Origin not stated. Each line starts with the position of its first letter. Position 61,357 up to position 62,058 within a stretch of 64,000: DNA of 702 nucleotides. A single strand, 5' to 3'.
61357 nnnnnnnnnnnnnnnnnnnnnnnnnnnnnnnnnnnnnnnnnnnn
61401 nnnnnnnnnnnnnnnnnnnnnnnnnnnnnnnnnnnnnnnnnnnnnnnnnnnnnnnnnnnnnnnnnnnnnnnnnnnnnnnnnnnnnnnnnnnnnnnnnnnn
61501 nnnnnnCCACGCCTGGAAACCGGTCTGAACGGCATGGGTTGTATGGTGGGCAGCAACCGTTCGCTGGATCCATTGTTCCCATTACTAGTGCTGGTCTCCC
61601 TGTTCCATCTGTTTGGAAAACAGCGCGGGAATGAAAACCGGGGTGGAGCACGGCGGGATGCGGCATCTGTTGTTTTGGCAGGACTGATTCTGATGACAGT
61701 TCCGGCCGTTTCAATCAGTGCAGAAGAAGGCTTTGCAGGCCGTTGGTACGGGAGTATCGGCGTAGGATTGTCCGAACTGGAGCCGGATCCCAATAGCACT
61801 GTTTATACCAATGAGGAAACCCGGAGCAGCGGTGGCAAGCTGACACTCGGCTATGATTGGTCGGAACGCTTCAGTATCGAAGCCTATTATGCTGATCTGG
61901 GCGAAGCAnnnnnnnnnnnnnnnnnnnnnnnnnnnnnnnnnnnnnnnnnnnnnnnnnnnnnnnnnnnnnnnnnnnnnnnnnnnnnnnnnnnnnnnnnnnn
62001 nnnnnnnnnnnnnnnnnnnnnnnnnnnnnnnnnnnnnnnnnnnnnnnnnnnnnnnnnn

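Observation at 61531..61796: Giant ORF looks like two genes welded at a T4 run: a C-terminal-type sorting signal, then an out-of-frame SD+ATG that one extra T would join to a textbook signal peptide and a complete OmpA protein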

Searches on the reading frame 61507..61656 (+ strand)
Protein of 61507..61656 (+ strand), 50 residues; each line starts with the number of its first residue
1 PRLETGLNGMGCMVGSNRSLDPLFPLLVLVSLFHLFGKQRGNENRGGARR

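Call 28: search_protein_families(library=ncbifam, proteins=[window:61507-61656:+], max_evalue=1)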
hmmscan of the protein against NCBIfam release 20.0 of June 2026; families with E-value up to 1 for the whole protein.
seq(50 aa): 1 family
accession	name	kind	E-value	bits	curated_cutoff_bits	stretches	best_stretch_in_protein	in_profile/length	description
NF033191.4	JDVT-CTERM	domain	0.00066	19.5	27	1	11-36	5-30/35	JDVT-CTERM domain-containing protein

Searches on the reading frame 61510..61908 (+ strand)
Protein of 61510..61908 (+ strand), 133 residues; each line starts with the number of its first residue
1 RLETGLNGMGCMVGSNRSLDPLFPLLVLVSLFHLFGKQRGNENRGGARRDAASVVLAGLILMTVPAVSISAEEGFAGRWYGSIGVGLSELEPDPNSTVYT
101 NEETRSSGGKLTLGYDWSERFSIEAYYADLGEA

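Call 39: find_related_loci(query=A2, collection=genome_contigs, flank=6000)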
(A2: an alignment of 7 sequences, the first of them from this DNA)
Query A2 (133 aa) in genome_contigs; peptide patterns used: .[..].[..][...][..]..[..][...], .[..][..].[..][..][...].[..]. (x = any residue, [..] = any of these).
56 stretches matched a pattern; 45 encode a relative of the query (tblastn E <= 1e-3); 44 distinct loci.
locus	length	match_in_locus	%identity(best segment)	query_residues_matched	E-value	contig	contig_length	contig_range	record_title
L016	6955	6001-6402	59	1-133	6e-47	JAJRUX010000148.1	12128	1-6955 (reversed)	MAG: Gammaproteobacteria bacterium isolate Dive96_bin10.247 k141_3112446, whole genome shotgun sequence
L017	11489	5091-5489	58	1-133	4e-46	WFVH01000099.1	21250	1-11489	MAG: Gammaproteobacteria bacterium isolate S140_32 k151_83968, whole genome shotgun sequence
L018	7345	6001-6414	54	1-133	2e-43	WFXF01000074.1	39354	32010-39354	MAG: Gammaproteobacteria bacterium isolate S141_38 k151_45641, whole genome shotgun sequence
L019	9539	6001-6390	57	1-133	5e-43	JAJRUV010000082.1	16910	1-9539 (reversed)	MAG: Gammaproteobacteria bacterium isolate Dive96_bin10.234 k141_2380208, whole genome shotgun sequence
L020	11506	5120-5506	54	1-133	2e-41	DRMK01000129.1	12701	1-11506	MAG TPA_asm: Gammaproteobacteria bacterium isolate HyVt-486 HyVt-486_k145_213109, whole genome shotgun sequence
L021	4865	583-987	56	1-133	5e-41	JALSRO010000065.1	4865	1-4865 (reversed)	MAG: Chromatiales bacterium isolate 356-308_metabat1_scaf2bin.075 356-308_scaffold_13563_c1, whole genome shotgun sequen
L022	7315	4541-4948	50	1-133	5e-40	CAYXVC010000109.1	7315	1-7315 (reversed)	MAG TPA_asm: uncultured Gammaproteobacteria bacterium isolate SRP128015_co1_78 genome assembly, contig: NODE_17548_lengt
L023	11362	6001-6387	55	1-133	9e-34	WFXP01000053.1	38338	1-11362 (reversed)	MAG: Gammaproteobacteria bacterium isolate S141_57 k151_194374, whole genome shotgun sequence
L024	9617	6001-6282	57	40-133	6e-32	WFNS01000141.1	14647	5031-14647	MAG: Gammaproteobacteria bacterium isolate S012_118 k151_255299, whole genome shotgun sequence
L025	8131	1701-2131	58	2-133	6e-27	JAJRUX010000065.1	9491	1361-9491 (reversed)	MAG: Gammaproteobacteria bacterium isolate Dive96_bin10.247 k141_1342566, whole genome shotgun sequence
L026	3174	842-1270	41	2-133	3e-25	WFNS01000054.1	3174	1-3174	MAG: Gammaproteobacteria bacterium isolate S012_118 k151_15364, whole genome shotgun sequence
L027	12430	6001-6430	56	2-133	1e-26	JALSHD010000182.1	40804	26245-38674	MAG: Chromatiales bacterium isolate 354-166_metabat1_scaf2bin.070 354-166_scaffold_801_c1, whole genome shotgun sequence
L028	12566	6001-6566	50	2-133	3e-23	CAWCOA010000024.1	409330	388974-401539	MAG: uncultured Gammaproteobacteria bacterium isolate MFD03804.bin.1.37 genome assembly, contig: contig_47486, whole gen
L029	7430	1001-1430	62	2-133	3e-24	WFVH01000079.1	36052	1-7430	MAG: Gammaproteobacteria bacterium isolate S140_32 k151_582416, whole genome shotgun sequence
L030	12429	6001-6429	37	1-133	3e-22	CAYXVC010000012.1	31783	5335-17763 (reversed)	MAG TPA_asm: uncultured Gammaproteobacteria bacterium isolate SRP128015_co1_78 genome assembly, contig: NODE_1540_length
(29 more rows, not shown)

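Call 44: search_protein_representatives(alignment_id=A2)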
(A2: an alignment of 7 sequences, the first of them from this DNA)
Query: 7 sequences, 137 profile positions. Proteins with E-value up to 0.001 (for the whole library): 596; up to 1e-10: 108; up to 1e-30: 6. The best 150 are listed.
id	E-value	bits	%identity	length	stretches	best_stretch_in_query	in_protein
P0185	4.8e-50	185.3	-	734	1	1-137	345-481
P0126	5.8e-49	181.8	-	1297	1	1-137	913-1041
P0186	6.7e-48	178.3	-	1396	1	1-137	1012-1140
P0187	1.5e-47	177.2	-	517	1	1-137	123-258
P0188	4.0e-47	175.8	-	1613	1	1-137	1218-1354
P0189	2.1e-32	128.2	-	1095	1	2-137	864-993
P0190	2.5e-29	118.2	-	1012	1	2-136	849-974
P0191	1.0e-28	116.2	-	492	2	77-137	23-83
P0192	1.8e-26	108.9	-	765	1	2-136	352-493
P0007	2.0e-24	102.3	-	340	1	62-137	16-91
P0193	1.4e-23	99.6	-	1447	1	1-137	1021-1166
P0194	1.1e-22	96.7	-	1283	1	1-137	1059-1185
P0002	2.5e-21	92.3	-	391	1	54-137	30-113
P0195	9.0e-21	90.5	-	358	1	56-137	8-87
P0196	6.1e-20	87.8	-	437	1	70-137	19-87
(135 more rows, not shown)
